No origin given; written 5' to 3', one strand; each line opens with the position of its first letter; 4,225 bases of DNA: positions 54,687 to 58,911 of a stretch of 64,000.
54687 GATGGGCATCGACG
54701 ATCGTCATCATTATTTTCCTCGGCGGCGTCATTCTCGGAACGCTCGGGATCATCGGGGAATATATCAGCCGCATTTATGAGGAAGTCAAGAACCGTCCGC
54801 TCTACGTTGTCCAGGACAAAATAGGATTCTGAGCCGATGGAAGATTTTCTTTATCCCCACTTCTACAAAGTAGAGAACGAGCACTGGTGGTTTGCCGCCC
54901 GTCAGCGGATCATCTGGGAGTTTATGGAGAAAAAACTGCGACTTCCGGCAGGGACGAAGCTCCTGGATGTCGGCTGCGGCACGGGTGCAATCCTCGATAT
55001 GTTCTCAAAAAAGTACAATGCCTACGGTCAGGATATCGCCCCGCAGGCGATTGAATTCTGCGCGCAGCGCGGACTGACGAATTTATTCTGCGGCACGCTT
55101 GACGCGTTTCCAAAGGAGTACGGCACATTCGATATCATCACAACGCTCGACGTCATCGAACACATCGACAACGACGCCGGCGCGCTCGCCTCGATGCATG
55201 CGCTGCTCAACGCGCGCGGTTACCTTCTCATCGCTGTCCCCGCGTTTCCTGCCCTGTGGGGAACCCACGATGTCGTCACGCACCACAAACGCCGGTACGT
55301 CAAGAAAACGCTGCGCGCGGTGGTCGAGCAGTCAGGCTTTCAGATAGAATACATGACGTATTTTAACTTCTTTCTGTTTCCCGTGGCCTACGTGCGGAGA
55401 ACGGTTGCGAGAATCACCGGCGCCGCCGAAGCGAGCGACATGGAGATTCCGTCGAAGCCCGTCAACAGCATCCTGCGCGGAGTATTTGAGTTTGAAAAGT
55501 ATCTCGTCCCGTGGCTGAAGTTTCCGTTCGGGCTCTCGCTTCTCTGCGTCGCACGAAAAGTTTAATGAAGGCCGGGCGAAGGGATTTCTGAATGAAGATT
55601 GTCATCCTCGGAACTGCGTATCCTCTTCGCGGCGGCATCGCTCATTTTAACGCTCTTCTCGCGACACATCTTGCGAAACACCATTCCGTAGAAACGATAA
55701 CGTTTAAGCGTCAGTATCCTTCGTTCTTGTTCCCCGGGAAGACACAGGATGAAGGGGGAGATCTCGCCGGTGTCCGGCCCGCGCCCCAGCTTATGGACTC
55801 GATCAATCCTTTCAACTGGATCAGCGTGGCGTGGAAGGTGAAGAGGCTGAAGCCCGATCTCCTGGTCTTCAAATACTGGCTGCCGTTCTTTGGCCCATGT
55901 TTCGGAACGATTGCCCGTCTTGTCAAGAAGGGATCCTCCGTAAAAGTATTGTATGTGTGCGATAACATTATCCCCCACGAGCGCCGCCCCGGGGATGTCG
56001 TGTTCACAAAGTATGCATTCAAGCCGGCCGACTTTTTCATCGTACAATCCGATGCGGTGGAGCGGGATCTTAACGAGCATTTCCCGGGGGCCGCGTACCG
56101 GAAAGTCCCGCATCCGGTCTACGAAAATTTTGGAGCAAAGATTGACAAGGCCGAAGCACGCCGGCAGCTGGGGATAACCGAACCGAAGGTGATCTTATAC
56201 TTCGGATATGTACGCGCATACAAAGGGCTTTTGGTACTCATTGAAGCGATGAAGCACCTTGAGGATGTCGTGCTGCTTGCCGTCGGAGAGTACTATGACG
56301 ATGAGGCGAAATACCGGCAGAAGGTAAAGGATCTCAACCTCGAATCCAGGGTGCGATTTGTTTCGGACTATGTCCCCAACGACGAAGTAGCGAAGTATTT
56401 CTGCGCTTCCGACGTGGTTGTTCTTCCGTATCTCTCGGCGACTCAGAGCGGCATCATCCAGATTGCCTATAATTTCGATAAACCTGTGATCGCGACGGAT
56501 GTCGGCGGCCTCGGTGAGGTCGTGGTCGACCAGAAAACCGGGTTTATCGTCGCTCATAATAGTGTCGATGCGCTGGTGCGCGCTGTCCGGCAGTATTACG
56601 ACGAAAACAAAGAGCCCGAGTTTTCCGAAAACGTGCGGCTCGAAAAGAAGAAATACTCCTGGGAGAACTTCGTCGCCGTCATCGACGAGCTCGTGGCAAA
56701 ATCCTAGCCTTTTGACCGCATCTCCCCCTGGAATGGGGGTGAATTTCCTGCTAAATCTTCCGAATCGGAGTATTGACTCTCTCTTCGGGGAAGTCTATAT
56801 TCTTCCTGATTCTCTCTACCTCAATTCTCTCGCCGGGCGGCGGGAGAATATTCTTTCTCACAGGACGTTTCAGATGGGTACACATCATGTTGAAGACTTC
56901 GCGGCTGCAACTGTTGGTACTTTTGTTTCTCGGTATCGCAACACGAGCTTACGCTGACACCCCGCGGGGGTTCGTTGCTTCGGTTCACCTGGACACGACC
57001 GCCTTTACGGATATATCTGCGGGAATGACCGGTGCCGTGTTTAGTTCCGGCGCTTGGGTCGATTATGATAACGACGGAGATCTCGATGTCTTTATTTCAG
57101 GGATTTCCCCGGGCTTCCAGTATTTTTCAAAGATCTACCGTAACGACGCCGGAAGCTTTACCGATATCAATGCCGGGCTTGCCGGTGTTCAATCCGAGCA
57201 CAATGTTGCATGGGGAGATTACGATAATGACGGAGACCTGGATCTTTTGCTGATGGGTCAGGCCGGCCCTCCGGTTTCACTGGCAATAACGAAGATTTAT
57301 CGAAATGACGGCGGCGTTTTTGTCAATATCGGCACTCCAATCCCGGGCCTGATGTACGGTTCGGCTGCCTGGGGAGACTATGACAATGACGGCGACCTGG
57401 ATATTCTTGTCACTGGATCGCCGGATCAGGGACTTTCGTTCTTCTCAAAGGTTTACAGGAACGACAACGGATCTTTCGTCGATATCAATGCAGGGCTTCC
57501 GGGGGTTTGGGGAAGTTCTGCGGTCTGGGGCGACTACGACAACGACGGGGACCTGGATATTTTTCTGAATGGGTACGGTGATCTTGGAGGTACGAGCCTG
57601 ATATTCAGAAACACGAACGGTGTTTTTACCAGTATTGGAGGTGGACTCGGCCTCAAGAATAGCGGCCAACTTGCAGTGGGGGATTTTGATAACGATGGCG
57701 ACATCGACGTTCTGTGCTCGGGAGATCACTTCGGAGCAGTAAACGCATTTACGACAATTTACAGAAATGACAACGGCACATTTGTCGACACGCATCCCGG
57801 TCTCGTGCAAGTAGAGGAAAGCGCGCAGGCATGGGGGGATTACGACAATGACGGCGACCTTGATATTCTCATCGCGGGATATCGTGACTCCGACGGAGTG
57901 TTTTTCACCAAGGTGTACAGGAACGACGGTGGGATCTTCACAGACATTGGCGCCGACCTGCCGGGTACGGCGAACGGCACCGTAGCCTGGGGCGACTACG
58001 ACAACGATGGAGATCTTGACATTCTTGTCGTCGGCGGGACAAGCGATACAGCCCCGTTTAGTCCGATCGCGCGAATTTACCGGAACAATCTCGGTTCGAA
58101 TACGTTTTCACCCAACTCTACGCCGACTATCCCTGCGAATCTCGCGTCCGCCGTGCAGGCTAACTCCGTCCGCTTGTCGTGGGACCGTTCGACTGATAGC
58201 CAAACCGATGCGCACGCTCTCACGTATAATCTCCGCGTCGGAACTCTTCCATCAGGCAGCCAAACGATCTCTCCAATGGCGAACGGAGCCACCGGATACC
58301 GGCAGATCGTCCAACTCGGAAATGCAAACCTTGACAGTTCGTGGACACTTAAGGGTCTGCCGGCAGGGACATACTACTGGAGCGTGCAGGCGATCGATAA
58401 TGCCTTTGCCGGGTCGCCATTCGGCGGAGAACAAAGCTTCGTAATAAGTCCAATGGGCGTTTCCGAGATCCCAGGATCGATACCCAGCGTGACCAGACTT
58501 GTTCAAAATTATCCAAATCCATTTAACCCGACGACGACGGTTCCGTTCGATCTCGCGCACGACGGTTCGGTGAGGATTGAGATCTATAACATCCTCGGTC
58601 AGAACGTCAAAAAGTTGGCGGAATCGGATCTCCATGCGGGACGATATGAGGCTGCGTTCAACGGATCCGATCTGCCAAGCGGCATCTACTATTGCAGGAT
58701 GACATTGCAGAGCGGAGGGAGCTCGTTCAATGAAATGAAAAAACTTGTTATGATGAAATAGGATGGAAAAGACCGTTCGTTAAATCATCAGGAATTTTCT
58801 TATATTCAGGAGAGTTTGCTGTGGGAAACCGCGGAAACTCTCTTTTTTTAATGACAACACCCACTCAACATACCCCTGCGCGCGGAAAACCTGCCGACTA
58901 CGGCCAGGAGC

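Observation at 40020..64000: Large (~24 kb) glycan biosynthesis island unusually rich in methyltransferases and polyprenol-phosphate-dependent glycosyltransferases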

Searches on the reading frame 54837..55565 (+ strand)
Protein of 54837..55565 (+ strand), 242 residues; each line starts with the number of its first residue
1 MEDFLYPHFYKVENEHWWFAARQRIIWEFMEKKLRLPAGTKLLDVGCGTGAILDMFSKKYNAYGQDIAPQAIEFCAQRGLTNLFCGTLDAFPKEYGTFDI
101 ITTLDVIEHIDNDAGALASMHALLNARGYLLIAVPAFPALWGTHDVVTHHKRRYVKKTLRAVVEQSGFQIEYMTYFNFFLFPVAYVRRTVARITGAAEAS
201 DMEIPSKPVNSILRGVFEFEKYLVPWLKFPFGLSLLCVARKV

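Call 4: search_protein_families(library=pfam, proteins=[window:54837-55565:+], max_evalue=0.01)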
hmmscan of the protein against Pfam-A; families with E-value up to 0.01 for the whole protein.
window:54837-55565:+ (242 aa): 7 families
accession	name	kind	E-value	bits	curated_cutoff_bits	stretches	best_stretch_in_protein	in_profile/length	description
PF13489.12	Methyltransf_23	-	3.7e-16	59.7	27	1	35-170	19-161/164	Methyltransferase domain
PF08241.18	Methyltransf_11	-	3e-13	50.7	21.2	1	43-132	1-95/95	Methyltransferase domain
PF08242.18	Methyltransf_12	-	9.7e-13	49.1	30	1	43-130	1-98/98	Methyltransferase domain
PF13649.12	Methyltransf_25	-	5.6e-12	46.6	27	1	43-128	2-97/97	Methyltransferase domain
PF13847.12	Methyltransf_31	-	8.6e-10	38.9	27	1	38-136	3-113/145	Methyltransferase domain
PF07021.18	MetW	-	2e-06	28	21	1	36-91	11-67/193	Methionine biosynthesis protein MetW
PF02353.26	CMAS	-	1.6e-05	24.8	27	1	27-112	51-142/273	Mycolic acid cyclopropane synthetase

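Call 41: search_protein_families(library=ncbifam, proteins=[window:54837-55565:+], max_evalue=0.0001)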
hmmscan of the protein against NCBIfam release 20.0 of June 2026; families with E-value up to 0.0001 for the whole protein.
window:54837-55565:+ (242 aa): 10 families
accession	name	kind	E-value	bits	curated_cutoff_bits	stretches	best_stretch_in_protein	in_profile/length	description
NF045667.1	MTase_DVU1556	equivalog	6.3e-12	45.4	155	1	34-170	18-162/213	DVU_1556 family methyltransferase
TIGR01983.1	UbiG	equivalog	1.6e-10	40.7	102.95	1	35-133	46-152/228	bifunctional 2-polyprenyl-6-hydroxyphenol methylase/3-demethylubiquinol 3-O-methyltransferase UbiG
TIGR02072.1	BioC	equivalog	2.8e-08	33.9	184.95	1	37-165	33-169/244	malonyl-ACP O-methyltransferase BioC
TIGR02021.1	BchM-ChlM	equivalog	1.9e-07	30.7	158.9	1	31-133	49-156/218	magnesium protoporphyrin IX methyltransferase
TIGR02081.1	metW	equivalog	5e-07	29.4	189.5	1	36-137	11-112/194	methionine biosynthesis protein MetW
NF008686.0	PRK11705.1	equivalog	2.5e-06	26.8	400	1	28-131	157-264/383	cyclopropane fatty acyl phospholipid synthase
NF043040.1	corrin_prot_MT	hypoth_equivalog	1.1e-05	25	180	1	38-139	41-154/216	corrinoid protein-associated methyltransferase CpaM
NF041255.1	mycofact_MftM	equivalog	1.7e-05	24.3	200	1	32-135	133-242/289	mycofactocin oligosaccharide methyltransferase MftM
TIGR01934.1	MenG_MenH_UbiE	subfamily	2.9e-05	23.5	158.35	1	31-140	32-149/223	ubiquinone/menaquinone biosynthesis methyltransferase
NF040703.1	cyclopro_CfaB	exception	3e-05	23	650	1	21-69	142-192/393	C17 cyclopropane fatty acid synthase CfaB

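Call 84: search_protein_representatives(protein=window:54837-55562:+)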
Query: 242 residues. Proteins with E-value up to 0.001 (for the whole library): 42229; up to 1e-10: 10618; up to 1e-30: 1873. The best 150 are listed.
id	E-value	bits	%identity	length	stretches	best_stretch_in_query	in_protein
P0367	4.7e-82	291.6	54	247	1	1-242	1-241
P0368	7.6e-77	274.5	50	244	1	1-241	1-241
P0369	6.2e-75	268.3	48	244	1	1-241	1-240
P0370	9.1e-65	235.0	47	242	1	1-241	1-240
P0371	2.5e-62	227.0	46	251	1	1-241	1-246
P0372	1.2e-56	208.4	42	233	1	1-240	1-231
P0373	7.7e-56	205.7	39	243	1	1-241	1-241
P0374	8.9e-56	205.5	40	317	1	1-241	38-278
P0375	2.5e-55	204.1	43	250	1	1-241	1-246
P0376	2.6e-55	204.0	44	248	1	2-241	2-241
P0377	6.9e-55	202.6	41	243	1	1-240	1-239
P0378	6.9e-55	202.6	42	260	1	1-241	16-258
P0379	1.6e-54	201.5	41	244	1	1-241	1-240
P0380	9.3e-54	198.9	42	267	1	1-241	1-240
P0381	1.7e-53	198.0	40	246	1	1-241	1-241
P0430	2.0e-48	181.4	31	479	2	13-239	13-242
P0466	1.7e-46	175.2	31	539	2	6-240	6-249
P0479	4.9e-46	173.6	39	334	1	11-241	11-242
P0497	1.0e-45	172.6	38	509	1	8-241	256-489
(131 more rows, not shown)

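Call 85: search_protein_families(library=pfam, proteins=[P0497, P0430, P0466, P0479, P0374], max_evalue=0.001)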
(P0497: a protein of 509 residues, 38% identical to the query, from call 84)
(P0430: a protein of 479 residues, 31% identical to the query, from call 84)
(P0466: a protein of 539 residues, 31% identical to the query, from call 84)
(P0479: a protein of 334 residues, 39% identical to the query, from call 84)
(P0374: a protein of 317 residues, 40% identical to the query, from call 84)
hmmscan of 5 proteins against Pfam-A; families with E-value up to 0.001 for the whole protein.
P0497 (509 aa): 8 families
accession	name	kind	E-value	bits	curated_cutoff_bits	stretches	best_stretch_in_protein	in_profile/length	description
PF00535.33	Glycos_transf_2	-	2.7e-23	83.2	23.3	1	9-130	1-118/168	Glycosyl transferase family 2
PF08241.18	Methyltransf_11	-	1.7e-18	67.5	21.2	1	289-378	1-95/95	Methyltransferase domain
PF13489.12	Methyltransf_23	-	7.6e-17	62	27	1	280-415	18-160/164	Methyltransferase domain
PF13649.12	Methyltransf_25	-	2.6e-16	60.5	27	1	288-374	1-97/97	Methyltransferase domain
PF13847.12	Methyltransf_31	-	4.1e-12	46.4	27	1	286-410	5-142/145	Methyltransferase domain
PF08242.18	Methyltransf_12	-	1.1e-10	42.5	30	1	289-374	1-96/98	Methyltransferase domain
PF01209.24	Ubie_methyltran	-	3.8e-06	26.9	20.1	1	285-379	48-152/233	ubiE/COQ5 methyltransferase family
PF13641.12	Glyco_tranf_2_3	-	5.5e-05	23.7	27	1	8-116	3-111/230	Glycosyltransferase like family 2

P0430 (479 aa): 15 families
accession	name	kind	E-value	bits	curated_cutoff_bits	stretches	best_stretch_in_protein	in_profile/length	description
PF08241.18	Methyltransf_11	-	4.4e-44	149.5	21.2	2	308-398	1-95/95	Methyltransferase domain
PF13489.12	Methyltransf_23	-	1.2e-35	123.1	27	2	288-453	6-156/164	Methyltransferase domain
PF13649.12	Methyltransf_25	-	1.4e-35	122.3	27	2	307-394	1-97/97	Methyltransferase domain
PF13847.12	Methyltransf_31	-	2.6e-30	105.4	27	2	303-416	3-129/145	Methyltransferase domain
PF08242.18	Methyltransf_12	-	6.8e-29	100.9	30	2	308-396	1-98/98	Methyltransferase domain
PF01209.24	Ubie_methyltran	-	1.4e-14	54.5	20.1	1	294-398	38-151/233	ubiE/COQ5 methyltransferase family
PF07021.18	MetW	-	2.6e-12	47.2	21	1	303-402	13-111/193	Methionine biosynthesis protein MetW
PF05401.17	NodS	-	1.1e-10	42.1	24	1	303-383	43-126/201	Nodulation protein S (NodS)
PF03141.22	Methyltransf_29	-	1.5e-09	37.4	23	1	306-402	120-221/506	Putative S-adenosyl-L-methionine-dependent methyltransferase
PF02353.26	CMAS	-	4.1e-07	30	27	1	292-400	51-166/273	Mycolic acid cyclopropane synthetase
PF20922.3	Anamorsin_N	-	4e-06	27.1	27.1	0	101-137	53-90/163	Anamorsin, N-terminal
PF08003.17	Methyltransf_9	-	2.3e-05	23.9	23.8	0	40-135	116-218/315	Protein of unknown function (DUF1698)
PF03291.22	mRNA_G-N7_MeTrfase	-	3e-05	23.7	26.6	0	306-379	64-137/315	mRNA (guanine-N(7))-methyltransferase domain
PF13679.12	Methyltransf_32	-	3.2e-05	24.4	27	0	25-80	12-73/143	Methyltransferase domain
PF05219.18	DREV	-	0.00065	19.3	26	0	304-399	95-187/265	DREV methyltransferase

P0466 (539 aa): 15 families
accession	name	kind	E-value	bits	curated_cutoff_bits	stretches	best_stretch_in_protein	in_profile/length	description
PF13489.12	Methyltransf_23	-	3e-51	173.8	27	2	331-479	13-161/164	Methyltransferase domain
PF08241.18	Methyltransf_11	-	3.1e-33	114.7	21.2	2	345-435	1-95/95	Methyltransferase domain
PF08242.18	Methyltransf_12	-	6.4e-26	91.4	30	2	345-433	1-98/98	Methyltransferase domain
PF13649.12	Methyltransf_25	-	9.7e-26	90.7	27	2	345-431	2-97/97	Methyltransferase domain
PF13847.12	Methyltransf_31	-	1.5e-23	83.5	27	2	341-450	4-125/145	Methyltransferase domain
PF01728.25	FtsJ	-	2.5e-07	31.2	24.1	0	335-375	14-58/181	FtsJ-like methyltransferase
PF02353.26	CMAS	-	8.9e-07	28.9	27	0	335-437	56-166/273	Mycolic acid cyclopropane synthetase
PF01209.24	Ubie_methyltran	-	6.8e-06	26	20.1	0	343-435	50-151/233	ubiE/COQ5 methyltransferase family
PF07021.18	MetW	-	2.2e-05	24.6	21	0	333-423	6-98/193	Methionine biosynthesis protein MetW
PF03291.22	mRNA_G-N7_MeTrfase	-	3.3e-05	23.6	26.6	0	30-84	49-107/315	mRNA (guanine-N(7))-methyltransferase domain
PF05219.18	DREV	-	3.7e-05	23.4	26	0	329-435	79-186/265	DREV methyltransferase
PF05175.20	MTS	-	0.00012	22.2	23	0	40-88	31-82/170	Methyltransferase small domain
PF05724.17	TPMT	-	0.00038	20.6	26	0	26-76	22-74/218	Thiopurine S-methyltransferase (TPMT)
PF06325.19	PrmA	-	0.00055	20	22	0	40-133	161-256/296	Ribosomal protein L11 methyltransferase (PrmA)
PF08003.17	Methyltransf_9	-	0.00056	19.4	23.8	0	343-477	118-260/315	Protein of unknown function (DUF1698)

P0479 (334 aa): 8 families
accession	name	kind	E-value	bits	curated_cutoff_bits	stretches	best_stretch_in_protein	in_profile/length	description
PF08241.18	Methyltransf_11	-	5e-22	78.8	21.2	1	42-133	1-95/95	Methyltransferase domain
PF13489.12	Methyltransf_23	-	1.1e-18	68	27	1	25-172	8-162/164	Methyltransferase domain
PF13649.12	Methyltransf_25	-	3.6e-18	66.5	27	1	41-129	1-97/97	Methyltransferase domain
PF13847.12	Methyltransf_31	-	2.4e-15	57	27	1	38-137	4-113/145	Methyltransferase domain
PF08242.18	Methyltransf_12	-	7.7e-13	49.5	30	1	42-130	1-97/98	Methyltransferase domain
PF07021.18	MetW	-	1.4e-05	25.2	21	1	36-139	12-113/193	Methionine biosynthesis protein MetW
PF01209.24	Ubie_methyltran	-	1.8e-05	24.6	20.1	1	37-133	47-151/233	ubiE/COQ5 methyltransferase family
PF03141.22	Methyltransf_29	-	0.00013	21.1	23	1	41-147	121-224/506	Putative S-adenosyl-L-methionine-dependent methyltransferase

P0374 (317 aa): 7 families
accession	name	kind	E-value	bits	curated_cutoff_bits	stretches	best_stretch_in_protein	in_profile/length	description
PF13489.12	Methyltransf_23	-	8.5e-18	65.1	27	1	61-209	7-163/164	Methyltransferase domain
PF08242.18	Methyltransf_12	-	1.2e-13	52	30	1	80-166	1-97/98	Methyltransferase domain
PF13649.12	Methyltransf_25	-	3.1e-13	50.6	27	1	79-165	1-97/97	Methyltransferase domain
PF08241.18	Methyltransf_11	-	4.1e-13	50.2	21.2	1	80-168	1-94/95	Methyltransferase domain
PF07021.18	MetW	-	1.6e-09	38.1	21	1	73-176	11-114/193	Methionine biosynthesis protein MetW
PF13847.12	Methyltransf_31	-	6.9e-09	36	27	1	75-173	3-113/145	Methyltransferase domain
PF02353.26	CMAS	-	2e-05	24.5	27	1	64-100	51-87/273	Mycolic acid cyclopropane synthetase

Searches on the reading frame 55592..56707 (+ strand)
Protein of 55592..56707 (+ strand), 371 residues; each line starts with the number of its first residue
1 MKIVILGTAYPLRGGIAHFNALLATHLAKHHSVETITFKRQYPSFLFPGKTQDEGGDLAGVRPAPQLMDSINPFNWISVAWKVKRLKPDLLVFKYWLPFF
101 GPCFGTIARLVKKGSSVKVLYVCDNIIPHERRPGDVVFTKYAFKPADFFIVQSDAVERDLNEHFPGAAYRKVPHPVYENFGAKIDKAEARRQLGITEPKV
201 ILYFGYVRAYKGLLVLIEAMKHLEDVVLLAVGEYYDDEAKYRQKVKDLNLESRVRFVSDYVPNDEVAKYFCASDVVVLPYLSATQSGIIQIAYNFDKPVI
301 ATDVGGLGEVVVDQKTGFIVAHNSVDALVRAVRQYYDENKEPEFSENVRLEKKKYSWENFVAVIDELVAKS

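Call 4: search_protein_families(library=pfam, proteins=[window:55592-56707:+], max_evalue=0.01)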
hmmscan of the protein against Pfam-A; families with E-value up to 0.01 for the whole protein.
window:55592-56707:+ (371 aa): 4 families
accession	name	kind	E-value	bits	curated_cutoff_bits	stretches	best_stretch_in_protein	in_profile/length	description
PF13692.12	Glyco_trans_1_4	-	2.9e-24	86.4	27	1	199-337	2-141/142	Glycosyl transferases group 1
PF00534.26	Glycos_transf_1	-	3.3e-24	85.8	26.4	1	185-342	1-162/172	Glycosyl transferases group 1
PF13439.12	Glyco_transf_4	-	3.3e-05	24.4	28.5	1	14-172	2-162/170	Glycosyltransferase Family 4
PF20706.3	GT4-conflict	-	0.0064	16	26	0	170-314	169-323/385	Family 4 Glycosyltransferase in conflict systems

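Call 41: search_protein_families(library=ncbifam, proteins=[window:55592-56707:+], max_evalue=0.0001)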
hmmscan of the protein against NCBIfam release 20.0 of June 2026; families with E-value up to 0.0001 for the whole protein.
window:55592-56707:+ (371 aa): 21 families
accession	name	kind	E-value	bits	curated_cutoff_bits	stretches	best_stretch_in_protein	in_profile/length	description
NF047684.1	TeichurnBiosyTuaC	equivalog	9.4e-19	67.6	550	1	182-342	202-358/391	teichuronic acid biosynthesis protein TuaC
NF012028.0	PRK15484.1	subfamily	8.3e-18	64.6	618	1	149-367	143-374/380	lipopolysaccharide N-acetylglucosaminyltransferase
TIGR04063.1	stp3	hypoth_equivalog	9.3e-18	64.3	442.05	1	186-360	201-384/397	TIGR04063 family PEP-CTERM/XrtA system glycosyltransferase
TIGR03449.1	mycothiol_MshA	equivalog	2e-16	59.9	462.5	1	146-364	165-396/406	D-inositol-3-phosphate glycosyltransferase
TIGR03999.1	thiol_BshA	equivalog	1.2e-15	57.3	273.7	1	140-362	139-364/375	N-acetyl-alpha-D-glucosaminyl L-malate synthase BshA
TIGR02149.1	glgA_Coryne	subfamily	4.1e-15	55.8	302.4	1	140-326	139-337/391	glycogen synthase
NF041010.1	glycosy_Agl16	equivalog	2.2e-14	53.1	575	1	200-367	181-347/352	glycosylation protein Agl16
TIGR03088.1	stp2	hypoth_equivalog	2.5e-14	53.1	409.05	1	213-361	216-363/374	TIGR03088 family PEP-CTERM/XrtA system glycosyltransferase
NF053787.1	GlcN_PG_synth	equivalog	8.1e-14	51.2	480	1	179-363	177-351/361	N-acetylglucosaminyl phosphatidylglycerol synthase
NF041876.1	EPS_EpsE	equivalog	5e-12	45.8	400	1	143-340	159-363/389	exopolysaccharide biosynthesis GT4 family glycosyltransferase EpsE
NF038298.1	EPS_HpsO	equivalog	2.5e-09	36.4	575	1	136-336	137-350/388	hormogonium polysaccharide biosynthesis glycosyltransferase HpsO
TIGR04047.1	MSMEG_0565_glyc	hypoth_equivalog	2.5e-08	33.4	259.85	1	141-359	134-362/373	MSMEG_0565 family glycosyltransferase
NF038229.1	Glyco4_Geo_Pelo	equivalog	2.7e-08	33.2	400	1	139-356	103-321/338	GPMC system family 4 glycosyltransferase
NF038295.1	EPS_HpsP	equivalog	1.1e-06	28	550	1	184-360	192-376/388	hormogonium polysaccharide biosynthesis glycosyltransferase HpsP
TIGR04157.1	glyco_rSAM_CFB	subfamily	1.6e-06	27.4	400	1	183-322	211-350/406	TIGR04157 family glycosyltransferase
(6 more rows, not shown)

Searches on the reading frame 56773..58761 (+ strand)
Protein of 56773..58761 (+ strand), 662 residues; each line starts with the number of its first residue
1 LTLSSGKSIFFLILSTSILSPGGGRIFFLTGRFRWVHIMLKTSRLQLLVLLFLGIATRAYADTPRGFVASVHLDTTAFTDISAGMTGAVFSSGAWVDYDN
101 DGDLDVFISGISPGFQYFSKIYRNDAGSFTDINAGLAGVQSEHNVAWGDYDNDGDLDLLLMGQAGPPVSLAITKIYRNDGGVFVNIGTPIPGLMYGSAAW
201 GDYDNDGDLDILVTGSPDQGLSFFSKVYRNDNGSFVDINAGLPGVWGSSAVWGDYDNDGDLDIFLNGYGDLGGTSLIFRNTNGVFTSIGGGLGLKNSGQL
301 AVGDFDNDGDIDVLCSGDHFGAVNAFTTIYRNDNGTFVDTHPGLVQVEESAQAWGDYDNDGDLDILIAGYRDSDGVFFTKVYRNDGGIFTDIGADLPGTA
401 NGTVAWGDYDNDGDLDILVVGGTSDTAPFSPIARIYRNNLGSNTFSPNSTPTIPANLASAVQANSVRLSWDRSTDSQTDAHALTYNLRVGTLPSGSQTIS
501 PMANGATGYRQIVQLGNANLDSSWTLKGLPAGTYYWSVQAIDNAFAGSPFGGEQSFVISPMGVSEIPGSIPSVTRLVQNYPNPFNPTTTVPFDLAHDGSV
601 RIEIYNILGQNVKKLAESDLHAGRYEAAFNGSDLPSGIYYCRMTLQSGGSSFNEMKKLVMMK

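Call 4: search_protein_families(library=pfam, proteins=[window:56773-58761:+], max_evalue=0.01)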
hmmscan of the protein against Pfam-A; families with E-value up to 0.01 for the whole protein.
window:56773-58761:+ (662 aa): 6 families
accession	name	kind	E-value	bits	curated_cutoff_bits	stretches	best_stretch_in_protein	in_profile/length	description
PF13517.12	FG-GAP_3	-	6.8e-36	123.1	26.9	6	356-419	1-61/61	FG-GAP-like repeat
PF01839.29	FG-GAP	-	1.1e-12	48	22.1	1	197-228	4-27/37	FG-GAP repeat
PF18962.6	Por_Secre_tail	-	8.7e-10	39.2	27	1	580-647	2-66/75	Secretion system C-terminal sorting domain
PF13585.12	CHU_C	-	0.00029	21.4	27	0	599-648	28-75/86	CHU_C Type IX secretion signal domain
PF13860.13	FlgD_ig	-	0.00053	20.4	27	0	598-648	22-78/79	FlgD Ig-like domain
PF00041.27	fn3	-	0.0046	17.6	25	0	455-547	4-75/84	Fibronectin type III domain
